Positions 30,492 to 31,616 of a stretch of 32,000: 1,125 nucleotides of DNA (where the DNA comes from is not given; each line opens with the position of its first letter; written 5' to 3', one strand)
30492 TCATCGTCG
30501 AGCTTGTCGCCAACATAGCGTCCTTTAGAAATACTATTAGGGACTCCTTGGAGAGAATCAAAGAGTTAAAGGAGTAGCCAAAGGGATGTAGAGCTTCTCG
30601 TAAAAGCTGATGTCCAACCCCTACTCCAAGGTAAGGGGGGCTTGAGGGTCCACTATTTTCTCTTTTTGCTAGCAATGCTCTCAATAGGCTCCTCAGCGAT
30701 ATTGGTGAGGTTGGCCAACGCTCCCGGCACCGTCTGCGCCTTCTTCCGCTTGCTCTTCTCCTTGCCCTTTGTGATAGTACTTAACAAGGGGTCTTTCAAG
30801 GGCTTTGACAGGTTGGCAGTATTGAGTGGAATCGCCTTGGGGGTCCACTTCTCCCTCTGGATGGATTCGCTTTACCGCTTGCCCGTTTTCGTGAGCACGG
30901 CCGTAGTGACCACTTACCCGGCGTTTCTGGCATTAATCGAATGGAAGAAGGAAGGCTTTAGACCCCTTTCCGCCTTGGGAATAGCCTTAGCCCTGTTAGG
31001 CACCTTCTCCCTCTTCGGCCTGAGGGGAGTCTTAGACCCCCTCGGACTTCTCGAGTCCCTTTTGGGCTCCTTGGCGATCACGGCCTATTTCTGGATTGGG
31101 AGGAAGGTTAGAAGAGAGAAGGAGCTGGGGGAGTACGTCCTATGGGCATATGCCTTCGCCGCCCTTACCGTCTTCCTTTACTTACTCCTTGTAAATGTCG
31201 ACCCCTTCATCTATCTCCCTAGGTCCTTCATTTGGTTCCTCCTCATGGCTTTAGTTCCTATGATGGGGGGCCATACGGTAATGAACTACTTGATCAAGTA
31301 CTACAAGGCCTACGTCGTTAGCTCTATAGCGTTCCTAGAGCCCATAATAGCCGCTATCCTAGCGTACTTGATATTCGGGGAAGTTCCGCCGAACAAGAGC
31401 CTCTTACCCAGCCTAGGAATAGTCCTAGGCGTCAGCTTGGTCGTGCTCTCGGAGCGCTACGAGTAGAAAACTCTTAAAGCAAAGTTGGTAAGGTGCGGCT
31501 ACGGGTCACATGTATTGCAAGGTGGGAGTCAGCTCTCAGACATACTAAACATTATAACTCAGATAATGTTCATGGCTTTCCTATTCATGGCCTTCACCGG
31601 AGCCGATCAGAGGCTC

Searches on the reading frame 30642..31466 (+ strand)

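Call 59: search_protein_families(library=pfam, proteins=[window:30642-31466:+], max_evalue=0.001)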
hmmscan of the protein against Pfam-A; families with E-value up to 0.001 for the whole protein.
window:30642-31466:+ (274 aa): 1 family
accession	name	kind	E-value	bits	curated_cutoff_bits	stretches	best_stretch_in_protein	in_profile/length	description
PF00892.27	EamA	-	3.8e-21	76.2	28.2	2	135-268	3-134/135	EamA-like transporter family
